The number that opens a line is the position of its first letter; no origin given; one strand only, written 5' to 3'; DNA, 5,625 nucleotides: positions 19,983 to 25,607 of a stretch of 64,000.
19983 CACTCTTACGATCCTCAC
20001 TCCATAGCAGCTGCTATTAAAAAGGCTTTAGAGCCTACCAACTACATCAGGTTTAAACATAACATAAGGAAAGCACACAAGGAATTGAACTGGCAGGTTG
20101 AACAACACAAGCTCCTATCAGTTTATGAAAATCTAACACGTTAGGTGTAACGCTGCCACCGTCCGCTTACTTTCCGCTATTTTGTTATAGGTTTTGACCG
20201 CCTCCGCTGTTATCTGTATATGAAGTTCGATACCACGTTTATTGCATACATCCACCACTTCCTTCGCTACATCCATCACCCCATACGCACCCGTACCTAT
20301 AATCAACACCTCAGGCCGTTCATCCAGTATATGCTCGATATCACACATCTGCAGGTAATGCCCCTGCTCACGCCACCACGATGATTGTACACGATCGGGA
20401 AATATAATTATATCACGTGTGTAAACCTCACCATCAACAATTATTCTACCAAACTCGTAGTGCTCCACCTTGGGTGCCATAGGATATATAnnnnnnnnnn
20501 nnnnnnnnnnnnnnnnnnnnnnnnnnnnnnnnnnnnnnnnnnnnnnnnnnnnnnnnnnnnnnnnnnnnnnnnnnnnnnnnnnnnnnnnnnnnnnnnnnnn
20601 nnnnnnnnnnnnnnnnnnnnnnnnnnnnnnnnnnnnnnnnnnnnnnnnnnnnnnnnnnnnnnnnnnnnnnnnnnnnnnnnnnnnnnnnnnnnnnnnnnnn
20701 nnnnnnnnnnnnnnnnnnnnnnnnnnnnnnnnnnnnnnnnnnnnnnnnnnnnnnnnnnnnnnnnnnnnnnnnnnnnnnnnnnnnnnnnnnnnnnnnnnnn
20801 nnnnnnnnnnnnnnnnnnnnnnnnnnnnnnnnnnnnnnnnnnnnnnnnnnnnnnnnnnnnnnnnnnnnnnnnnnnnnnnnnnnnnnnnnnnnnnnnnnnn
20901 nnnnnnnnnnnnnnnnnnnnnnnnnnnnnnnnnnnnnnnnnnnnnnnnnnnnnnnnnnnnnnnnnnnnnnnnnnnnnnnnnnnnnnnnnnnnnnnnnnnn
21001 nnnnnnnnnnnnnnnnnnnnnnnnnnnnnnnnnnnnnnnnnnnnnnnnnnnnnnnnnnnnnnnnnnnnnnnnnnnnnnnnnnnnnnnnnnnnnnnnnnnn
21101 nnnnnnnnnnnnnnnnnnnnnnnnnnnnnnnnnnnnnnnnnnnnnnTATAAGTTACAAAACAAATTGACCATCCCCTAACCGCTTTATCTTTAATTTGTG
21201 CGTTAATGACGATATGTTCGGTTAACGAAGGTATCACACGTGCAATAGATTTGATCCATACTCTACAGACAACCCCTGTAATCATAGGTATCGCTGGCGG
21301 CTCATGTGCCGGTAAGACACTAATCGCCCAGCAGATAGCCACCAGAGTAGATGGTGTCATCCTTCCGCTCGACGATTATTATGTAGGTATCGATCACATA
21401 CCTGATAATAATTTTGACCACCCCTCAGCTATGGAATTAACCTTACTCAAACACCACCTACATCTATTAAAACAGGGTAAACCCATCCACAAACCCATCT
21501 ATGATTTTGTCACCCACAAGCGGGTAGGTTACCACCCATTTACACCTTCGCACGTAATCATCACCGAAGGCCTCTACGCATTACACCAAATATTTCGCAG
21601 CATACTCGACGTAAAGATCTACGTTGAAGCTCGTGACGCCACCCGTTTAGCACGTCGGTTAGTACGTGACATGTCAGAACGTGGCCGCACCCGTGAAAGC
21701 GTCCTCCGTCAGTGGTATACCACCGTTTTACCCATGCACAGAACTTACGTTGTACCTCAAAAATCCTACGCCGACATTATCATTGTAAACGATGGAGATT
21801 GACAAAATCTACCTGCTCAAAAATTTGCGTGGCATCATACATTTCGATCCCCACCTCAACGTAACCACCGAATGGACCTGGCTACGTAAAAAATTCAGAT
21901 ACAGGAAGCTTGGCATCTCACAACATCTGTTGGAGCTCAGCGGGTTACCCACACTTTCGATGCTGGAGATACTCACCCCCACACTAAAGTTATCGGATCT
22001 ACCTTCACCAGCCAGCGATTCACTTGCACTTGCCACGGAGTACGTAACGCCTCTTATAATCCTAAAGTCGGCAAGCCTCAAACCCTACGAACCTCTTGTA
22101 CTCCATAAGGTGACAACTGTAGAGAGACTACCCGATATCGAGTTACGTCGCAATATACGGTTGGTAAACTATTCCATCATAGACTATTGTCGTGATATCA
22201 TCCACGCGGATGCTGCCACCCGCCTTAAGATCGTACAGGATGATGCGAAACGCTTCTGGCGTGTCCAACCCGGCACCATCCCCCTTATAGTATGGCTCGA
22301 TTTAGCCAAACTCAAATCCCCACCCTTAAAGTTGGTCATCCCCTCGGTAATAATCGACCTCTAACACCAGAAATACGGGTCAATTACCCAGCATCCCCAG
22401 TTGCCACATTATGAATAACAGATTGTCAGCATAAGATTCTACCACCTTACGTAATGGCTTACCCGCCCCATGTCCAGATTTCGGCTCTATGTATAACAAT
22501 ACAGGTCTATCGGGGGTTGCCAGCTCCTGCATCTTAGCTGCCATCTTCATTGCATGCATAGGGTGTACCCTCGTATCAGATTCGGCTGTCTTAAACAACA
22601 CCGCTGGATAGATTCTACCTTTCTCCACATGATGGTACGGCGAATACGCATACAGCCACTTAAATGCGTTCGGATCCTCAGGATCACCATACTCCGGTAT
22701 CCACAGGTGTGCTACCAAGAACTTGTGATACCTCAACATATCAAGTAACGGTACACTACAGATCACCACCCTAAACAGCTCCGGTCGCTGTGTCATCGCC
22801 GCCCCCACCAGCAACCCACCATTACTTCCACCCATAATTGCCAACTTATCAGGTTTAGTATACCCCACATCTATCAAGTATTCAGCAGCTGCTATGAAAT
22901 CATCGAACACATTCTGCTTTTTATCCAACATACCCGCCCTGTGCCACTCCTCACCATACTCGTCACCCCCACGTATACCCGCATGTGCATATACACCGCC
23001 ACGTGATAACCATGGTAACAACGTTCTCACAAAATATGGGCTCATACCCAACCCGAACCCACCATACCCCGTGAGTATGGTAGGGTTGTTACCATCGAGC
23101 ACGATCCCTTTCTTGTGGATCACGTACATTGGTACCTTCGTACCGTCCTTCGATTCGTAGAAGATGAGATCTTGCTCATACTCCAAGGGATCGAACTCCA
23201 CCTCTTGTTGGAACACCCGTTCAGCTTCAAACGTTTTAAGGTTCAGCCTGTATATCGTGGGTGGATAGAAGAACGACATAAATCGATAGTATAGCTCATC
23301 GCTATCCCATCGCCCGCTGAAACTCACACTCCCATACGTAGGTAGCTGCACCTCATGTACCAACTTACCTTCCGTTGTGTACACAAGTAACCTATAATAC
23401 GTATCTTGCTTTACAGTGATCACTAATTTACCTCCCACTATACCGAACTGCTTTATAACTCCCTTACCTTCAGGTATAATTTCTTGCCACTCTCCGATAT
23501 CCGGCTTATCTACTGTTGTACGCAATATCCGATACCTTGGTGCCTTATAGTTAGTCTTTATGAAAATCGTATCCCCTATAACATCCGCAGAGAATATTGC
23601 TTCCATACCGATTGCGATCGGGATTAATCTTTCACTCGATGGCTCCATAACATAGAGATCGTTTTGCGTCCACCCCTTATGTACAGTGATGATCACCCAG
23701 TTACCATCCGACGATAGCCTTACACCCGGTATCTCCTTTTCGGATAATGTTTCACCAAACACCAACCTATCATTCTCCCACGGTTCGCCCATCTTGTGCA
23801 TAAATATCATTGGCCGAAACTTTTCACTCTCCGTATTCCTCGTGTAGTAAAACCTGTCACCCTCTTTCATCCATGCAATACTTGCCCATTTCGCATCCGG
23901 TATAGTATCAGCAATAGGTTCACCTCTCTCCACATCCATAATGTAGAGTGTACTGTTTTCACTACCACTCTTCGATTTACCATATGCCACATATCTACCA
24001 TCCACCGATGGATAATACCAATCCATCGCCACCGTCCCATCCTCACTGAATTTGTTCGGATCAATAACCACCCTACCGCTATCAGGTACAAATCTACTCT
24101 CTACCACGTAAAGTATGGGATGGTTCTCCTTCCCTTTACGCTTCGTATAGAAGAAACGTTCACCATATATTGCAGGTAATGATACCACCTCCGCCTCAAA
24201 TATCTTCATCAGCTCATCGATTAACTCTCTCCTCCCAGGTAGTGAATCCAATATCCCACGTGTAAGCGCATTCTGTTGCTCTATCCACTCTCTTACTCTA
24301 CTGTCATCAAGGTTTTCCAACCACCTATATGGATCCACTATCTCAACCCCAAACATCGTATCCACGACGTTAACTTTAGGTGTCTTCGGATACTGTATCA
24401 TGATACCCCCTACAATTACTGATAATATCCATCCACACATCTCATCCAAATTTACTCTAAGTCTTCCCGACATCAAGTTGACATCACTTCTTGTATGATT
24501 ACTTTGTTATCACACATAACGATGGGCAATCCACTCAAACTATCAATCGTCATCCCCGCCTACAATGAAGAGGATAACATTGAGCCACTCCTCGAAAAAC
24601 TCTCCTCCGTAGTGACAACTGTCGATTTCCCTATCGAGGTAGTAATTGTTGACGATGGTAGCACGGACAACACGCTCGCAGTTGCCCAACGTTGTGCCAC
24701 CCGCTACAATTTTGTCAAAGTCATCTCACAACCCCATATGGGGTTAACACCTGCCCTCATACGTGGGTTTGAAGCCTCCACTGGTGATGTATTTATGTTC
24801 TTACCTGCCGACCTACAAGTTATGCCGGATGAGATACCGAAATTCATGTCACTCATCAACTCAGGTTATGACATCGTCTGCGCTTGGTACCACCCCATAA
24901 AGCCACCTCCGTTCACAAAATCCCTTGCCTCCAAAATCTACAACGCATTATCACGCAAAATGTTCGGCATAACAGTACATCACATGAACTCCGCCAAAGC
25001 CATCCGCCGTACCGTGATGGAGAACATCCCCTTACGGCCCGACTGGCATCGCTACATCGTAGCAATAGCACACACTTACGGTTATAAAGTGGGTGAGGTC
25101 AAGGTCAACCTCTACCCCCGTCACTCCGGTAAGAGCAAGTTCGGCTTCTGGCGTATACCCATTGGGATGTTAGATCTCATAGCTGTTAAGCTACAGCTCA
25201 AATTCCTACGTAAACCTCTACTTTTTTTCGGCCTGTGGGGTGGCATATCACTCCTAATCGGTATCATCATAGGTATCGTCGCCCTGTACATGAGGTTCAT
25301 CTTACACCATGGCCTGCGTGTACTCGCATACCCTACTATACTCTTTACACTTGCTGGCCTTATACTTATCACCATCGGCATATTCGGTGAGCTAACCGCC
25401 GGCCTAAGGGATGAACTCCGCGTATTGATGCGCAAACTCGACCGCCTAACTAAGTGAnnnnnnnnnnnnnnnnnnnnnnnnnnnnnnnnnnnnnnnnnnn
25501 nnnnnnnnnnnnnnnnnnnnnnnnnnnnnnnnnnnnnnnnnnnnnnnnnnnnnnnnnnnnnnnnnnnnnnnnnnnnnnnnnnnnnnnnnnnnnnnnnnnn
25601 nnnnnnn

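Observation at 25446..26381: Archaemetzincin-like metallopeptidase fused to a RimI-like GNAT acetyltransferase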

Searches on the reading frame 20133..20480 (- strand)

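Call 33: search_protein_families(library=pfam, proteins=[window:20133-20480:-], max_evalue=0.001)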
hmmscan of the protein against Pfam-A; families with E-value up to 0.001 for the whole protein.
window:20133-20480:- (115 aa): 1 family
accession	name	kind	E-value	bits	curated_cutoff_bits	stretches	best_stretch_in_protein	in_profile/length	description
PF04430.19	DUF498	-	1.6e-26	92.8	33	1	5-111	1-107/109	Protein of unknown function (DUF498/DUF598)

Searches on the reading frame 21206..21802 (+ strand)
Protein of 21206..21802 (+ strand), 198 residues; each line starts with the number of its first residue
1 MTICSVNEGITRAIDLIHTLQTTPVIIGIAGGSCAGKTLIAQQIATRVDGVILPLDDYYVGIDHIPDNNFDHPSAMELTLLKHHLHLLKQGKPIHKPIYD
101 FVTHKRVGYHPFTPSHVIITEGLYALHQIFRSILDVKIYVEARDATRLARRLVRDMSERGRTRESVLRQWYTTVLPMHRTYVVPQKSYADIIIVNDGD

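Call 33: search_protein_families(library=pfam, proteins=[window:21206-21802:+], max_evalue=0.001)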
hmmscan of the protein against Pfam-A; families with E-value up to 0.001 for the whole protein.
window:21206-21802:+ (198 aa): 1 family
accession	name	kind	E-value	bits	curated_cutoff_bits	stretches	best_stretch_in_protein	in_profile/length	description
PF00485.24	PRK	-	2.8e-34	119.1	22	1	26-193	1-187/196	Phosphoribulokinase / Uridine kinase family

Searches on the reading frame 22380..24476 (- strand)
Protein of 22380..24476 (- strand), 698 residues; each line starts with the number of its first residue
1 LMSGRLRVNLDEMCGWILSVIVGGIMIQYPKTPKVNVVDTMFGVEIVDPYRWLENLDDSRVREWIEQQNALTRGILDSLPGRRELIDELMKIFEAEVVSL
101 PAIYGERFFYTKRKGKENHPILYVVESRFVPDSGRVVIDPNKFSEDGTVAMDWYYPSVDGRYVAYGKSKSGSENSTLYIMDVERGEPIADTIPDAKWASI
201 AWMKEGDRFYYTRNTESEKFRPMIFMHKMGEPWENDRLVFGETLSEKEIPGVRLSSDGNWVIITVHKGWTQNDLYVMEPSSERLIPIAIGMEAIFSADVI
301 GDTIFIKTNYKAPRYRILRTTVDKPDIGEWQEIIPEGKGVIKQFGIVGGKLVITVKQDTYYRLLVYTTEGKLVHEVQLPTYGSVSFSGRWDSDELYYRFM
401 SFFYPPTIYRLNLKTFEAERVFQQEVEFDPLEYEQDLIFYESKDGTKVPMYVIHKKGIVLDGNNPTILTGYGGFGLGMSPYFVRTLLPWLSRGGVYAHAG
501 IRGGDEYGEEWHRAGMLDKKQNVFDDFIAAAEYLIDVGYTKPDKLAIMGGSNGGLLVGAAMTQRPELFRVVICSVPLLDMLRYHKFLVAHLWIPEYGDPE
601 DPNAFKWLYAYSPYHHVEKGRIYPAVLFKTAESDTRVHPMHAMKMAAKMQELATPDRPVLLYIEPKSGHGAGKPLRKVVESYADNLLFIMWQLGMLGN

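Call 3: search_protein_families(library=pfam, proteins=[window:22380-24476:-], max_evalue=0.01)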
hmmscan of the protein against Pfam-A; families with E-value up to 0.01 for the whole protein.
window:22380-24476:- (698 aa): 3 families
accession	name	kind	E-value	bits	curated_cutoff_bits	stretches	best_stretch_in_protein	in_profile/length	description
PF02897.21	Peptidase_S9_N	-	4.5e-91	306.1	24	1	30-419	1-409/414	Prolyl oligopeptidase, N-terminal beta-propeller domain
PF00326.27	Peptidase_S9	-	3.2e-58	197.1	22.6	1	487-694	7-211/213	Prolyl oligopeptidase family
PF12146.15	Hydrolase_4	-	0.0027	17.5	27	1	513-589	48-125/239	Serine aminopeptidase, S33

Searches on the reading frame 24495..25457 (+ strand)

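Call 3: search_protein_families(library=pfam, proteins=[window:24495-25457:+], max_evalue=0.01)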
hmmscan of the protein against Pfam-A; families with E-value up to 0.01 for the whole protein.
window:24495-25457:+ (320 aa): 3 families
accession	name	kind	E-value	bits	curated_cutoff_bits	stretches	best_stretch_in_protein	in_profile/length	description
PF00535.33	Glycos_transf_2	-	6.3e-31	108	23.3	1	17-175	1-164/168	Glycosyl transferase family 2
PF10111.15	Glyco_tranf_2_2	-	4.3e-08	33.4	27.3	1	17-123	1-108/276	Glycosyltransferase like family 2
PF13641.12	Glyco_tranf_2_3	-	1.2e-07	32.4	27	1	16-128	3-119/230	Glycosyltransferase like family 2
